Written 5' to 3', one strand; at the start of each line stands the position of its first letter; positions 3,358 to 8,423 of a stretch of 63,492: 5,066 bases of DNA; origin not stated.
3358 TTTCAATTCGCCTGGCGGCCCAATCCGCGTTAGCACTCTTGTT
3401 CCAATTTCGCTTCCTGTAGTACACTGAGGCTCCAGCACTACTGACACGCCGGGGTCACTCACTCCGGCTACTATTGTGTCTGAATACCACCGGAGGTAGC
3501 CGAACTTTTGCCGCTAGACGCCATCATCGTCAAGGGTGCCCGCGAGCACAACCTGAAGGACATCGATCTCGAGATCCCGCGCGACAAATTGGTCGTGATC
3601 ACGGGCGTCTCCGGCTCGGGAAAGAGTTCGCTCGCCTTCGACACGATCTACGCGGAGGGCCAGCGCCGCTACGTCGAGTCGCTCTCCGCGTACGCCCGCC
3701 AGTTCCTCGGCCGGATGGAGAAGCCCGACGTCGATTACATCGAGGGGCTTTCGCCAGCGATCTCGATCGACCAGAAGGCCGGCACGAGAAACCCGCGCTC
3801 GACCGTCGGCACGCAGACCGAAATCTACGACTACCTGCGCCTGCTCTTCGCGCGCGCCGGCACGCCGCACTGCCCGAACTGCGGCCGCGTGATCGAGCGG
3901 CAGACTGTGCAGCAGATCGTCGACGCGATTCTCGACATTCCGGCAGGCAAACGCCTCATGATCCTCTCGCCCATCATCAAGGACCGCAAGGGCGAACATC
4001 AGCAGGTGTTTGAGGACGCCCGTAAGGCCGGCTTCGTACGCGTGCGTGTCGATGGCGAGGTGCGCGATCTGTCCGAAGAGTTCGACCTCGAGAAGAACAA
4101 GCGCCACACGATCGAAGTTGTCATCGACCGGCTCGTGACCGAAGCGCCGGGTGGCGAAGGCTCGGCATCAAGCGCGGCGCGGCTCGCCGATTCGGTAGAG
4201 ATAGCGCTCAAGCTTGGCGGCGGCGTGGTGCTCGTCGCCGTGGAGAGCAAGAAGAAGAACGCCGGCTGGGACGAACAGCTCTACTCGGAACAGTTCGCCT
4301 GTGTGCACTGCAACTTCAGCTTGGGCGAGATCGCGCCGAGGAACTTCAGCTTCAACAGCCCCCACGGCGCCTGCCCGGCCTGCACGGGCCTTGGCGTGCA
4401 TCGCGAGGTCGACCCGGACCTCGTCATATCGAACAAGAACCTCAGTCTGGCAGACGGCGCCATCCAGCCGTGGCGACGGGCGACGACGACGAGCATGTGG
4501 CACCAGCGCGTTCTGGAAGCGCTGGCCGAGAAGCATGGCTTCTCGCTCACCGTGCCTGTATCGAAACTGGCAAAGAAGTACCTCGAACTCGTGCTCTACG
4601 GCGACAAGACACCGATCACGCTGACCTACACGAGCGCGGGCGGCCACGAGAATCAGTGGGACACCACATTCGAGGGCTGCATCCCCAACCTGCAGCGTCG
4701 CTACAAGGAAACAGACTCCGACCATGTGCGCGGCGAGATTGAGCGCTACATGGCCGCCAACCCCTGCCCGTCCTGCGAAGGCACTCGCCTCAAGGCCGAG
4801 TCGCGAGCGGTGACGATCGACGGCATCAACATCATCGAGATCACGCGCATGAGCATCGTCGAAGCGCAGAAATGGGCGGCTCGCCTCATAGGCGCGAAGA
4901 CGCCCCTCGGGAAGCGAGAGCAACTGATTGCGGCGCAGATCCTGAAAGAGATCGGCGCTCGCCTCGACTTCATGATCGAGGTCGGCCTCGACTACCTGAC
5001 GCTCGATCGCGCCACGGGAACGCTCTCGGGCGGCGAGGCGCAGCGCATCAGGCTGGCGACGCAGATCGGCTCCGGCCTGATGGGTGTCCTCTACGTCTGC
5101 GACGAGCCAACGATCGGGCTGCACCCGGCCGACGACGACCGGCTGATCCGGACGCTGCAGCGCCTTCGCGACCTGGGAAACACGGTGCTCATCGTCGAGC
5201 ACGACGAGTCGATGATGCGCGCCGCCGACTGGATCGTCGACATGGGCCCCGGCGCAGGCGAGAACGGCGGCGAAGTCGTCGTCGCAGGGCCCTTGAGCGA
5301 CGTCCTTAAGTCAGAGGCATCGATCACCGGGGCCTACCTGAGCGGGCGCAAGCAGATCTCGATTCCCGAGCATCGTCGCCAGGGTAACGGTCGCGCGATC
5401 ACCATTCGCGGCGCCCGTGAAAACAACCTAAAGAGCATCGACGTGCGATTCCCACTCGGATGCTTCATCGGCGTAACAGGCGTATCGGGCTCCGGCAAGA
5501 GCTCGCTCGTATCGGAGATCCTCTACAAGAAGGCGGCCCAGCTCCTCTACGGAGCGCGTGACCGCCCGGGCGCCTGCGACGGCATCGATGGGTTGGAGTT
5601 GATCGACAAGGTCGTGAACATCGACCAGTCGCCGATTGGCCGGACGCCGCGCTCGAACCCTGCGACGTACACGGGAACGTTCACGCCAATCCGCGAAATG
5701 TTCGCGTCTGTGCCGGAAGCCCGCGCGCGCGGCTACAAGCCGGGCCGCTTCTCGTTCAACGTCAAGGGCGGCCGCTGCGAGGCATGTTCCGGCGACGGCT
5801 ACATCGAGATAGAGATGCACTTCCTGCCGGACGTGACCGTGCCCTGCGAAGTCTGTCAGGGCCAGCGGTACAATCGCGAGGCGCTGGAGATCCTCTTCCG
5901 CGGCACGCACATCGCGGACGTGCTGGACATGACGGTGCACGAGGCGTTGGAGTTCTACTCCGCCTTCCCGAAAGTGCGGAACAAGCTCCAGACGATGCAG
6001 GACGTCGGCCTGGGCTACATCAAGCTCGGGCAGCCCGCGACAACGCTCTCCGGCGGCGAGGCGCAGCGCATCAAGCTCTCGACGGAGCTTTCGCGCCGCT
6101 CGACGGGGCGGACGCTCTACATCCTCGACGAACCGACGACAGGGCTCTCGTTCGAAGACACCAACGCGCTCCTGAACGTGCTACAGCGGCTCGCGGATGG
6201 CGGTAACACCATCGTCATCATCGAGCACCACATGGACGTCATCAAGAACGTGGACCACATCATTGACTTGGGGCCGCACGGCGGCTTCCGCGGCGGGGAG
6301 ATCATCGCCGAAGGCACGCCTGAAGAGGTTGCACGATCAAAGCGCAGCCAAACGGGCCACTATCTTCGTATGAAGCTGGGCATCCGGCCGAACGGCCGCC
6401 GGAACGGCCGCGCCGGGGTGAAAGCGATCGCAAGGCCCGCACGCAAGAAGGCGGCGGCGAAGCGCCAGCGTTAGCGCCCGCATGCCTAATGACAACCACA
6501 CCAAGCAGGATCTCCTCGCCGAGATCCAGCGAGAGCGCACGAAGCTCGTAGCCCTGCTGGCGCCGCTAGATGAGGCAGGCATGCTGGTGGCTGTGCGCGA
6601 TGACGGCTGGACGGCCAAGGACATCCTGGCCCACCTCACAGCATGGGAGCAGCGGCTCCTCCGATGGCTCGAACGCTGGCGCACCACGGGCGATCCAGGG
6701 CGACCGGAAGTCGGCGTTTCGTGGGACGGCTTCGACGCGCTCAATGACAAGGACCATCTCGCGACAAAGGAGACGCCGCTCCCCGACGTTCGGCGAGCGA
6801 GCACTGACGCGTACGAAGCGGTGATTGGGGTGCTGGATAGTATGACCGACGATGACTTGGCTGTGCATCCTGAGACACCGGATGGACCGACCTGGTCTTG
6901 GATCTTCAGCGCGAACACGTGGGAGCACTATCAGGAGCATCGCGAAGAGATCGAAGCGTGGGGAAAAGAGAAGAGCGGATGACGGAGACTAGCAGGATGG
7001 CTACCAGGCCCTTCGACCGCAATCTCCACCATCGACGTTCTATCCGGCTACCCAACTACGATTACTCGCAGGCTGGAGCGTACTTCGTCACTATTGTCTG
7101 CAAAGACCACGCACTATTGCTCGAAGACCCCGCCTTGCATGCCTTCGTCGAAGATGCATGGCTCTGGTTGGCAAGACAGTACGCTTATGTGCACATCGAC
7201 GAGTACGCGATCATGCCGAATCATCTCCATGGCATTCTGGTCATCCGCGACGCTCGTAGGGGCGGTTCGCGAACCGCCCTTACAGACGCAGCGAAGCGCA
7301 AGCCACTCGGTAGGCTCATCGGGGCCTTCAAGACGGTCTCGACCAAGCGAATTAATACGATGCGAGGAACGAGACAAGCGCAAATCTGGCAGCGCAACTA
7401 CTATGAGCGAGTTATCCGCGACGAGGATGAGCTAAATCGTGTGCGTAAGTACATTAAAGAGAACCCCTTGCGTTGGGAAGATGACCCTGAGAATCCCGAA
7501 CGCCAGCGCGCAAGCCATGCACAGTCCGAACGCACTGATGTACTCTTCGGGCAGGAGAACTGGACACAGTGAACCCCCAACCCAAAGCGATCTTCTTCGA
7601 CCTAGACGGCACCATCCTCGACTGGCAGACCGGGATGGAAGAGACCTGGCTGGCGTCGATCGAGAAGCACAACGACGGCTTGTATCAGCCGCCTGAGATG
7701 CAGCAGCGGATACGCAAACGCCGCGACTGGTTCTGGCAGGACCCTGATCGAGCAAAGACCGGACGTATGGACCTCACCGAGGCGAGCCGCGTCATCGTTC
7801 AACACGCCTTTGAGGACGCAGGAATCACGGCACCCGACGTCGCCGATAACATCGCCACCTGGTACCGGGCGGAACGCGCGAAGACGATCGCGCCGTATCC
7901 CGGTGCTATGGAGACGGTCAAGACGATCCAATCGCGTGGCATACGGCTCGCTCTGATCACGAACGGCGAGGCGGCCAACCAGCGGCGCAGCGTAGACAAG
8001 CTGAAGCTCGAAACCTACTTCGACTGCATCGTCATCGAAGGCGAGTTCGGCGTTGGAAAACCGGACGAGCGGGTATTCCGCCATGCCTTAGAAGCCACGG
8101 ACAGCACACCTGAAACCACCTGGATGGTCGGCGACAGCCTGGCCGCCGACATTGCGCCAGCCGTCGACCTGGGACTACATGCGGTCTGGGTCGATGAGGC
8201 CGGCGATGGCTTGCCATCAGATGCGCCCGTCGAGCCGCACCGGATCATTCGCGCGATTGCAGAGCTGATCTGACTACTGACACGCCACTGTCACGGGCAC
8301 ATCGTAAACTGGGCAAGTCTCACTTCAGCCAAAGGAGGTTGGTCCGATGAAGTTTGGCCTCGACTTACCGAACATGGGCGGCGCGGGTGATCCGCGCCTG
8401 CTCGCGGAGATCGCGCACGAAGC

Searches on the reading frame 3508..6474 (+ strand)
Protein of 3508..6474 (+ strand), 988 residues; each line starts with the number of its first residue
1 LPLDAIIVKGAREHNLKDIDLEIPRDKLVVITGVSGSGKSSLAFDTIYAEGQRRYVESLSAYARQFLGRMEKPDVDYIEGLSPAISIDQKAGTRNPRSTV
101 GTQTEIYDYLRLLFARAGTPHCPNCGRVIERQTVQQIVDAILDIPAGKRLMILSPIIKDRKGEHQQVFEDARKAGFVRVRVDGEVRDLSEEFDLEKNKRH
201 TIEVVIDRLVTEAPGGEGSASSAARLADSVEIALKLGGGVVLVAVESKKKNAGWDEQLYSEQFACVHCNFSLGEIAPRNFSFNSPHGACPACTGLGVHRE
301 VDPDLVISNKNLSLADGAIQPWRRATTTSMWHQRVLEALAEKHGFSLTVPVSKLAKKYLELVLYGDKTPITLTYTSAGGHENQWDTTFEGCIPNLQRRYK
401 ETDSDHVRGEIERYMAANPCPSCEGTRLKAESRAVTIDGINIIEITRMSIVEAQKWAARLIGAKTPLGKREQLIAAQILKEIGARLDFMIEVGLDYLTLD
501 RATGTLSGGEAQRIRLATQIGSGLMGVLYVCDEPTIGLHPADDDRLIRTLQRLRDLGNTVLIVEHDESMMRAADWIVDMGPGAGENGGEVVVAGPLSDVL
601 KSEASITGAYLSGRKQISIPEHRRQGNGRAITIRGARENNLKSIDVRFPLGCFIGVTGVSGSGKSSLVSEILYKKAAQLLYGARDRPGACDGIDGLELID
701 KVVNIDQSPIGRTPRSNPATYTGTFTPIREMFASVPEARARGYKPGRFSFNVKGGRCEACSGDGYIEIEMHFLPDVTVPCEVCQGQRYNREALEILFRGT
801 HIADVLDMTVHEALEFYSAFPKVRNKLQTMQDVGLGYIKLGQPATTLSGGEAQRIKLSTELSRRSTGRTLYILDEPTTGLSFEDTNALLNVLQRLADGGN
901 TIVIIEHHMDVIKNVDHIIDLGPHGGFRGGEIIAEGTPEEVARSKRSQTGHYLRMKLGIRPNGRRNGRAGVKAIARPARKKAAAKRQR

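Call 43: search_protein_families(library=pfam, proteins=[window:3508-6474:+], max_evalue=0.001)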
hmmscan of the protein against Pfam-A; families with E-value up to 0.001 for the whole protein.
window:3508-6474:+ (988 aa): 11 families
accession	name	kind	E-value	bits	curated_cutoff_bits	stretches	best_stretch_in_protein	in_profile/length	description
PF17760.6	UvrA_inter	-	8.5e-37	125.8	23.3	1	132-245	1-107/109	UvrA interaction domain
PF17755.6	UvrA_DNA-bind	-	1.2e-36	125.7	23.2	1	302-413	1-110/110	UvrA DNA-binding domain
PF00005.33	ABC_tran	-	5.8e-18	66.3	25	0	813-878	79-137/137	ABC transporter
PF02463.25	SMC_N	-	2.3e-09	37.4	40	0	846-920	136-210/220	RecF/RecN/SMC N terminal domain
PF13191.12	AAA_16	-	6.7e-08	33.6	32.6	0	27-66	25-63/167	AAA ATPase domain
PF20703.3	nSTAND1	-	8.6e-07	29.3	27.1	0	12-43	19-50/379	Novel STAND NTPase 1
PF13555.12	AAA_29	-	8.3e-06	25.9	27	0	20-42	16-38/61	P-loop containing region of AAA domain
PF13304.12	AAA_21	-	8e-05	23.3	27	0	842-904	233-295/304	AAA domain, putative AbiEii toxin, Type IV TA system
PF13671.12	AAA_33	-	0.00018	22.3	27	0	656-680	4-28/143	AAA domain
PF03193.22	RsgA_GTPase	-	0.00037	20.8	30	0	7-43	88-123/174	RsgA GTPase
PF13238.12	AAA_18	-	0.00041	21.2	29.4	0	654-674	1-20/128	AAA domain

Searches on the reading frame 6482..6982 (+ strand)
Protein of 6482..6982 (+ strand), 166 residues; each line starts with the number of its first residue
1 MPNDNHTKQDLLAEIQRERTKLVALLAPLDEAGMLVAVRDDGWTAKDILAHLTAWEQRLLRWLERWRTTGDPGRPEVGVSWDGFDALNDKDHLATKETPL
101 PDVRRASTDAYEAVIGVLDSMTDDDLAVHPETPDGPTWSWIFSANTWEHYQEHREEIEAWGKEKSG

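Call 43: search_protein_families(library=pfam, proteins=[window:6482-6982:+], max_evalue=0.001)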
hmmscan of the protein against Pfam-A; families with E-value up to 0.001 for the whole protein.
window:6482-6982:+ (166 aa): 3 families
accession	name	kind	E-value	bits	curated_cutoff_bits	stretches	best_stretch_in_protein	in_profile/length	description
PF08020.16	DUF1706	-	3.5e-21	76.3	24.2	1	5-162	4-166/166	Protein of unknown function (DUF1706)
PF12867.12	DinB_2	-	1.2e-10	42.3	24.8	1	15-156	2-127/128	DinB superfamily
PF11716.13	MDMPI_N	-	1.9e-06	29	24.2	1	17-141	3-123/140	Mycothiol maleylpyruvate isomerase N-terminal domain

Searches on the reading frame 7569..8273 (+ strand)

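Call 43: search_protein_families(library=pfam, proteins=[window:7569-8273:+], max_evalue=0.001)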
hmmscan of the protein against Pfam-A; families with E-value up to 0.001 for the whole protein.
window:7569-8273:+ (234 aa): 6 families
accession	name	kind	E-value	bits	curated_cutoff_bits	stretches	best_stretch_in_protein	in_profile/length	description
PF00702.32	Hydrolase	-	3.8e-28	99.6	26.4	1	6-200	2-189/191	haloacid dehalogenase-like hydrolase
PF13419.12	HAD_2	-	3.6e-27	96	23.8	1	8-208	1-178/178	Haloacid dehalogenase-like hydrolase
PF13242.12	Hydrolase_like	-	1.1e-11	45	22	1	162-232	2-74/75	HAD-hyrolase-like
PF12710.13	HAD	-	1.6e-10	42.1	27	1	8-191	1-182/189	haloacid dehalogenase-like hydrolase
PF13344.12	Hydrolase_6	-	5.1e-05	23.7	27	0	108-146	14-52/101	Haloacid dehalogenase-like hydrolase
PF03767.20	Acid_phosphat_B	-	0.00065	19.7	27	0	98-150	110-162/230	HAD superfamily, subfamily IIIB (Acid phosphatase)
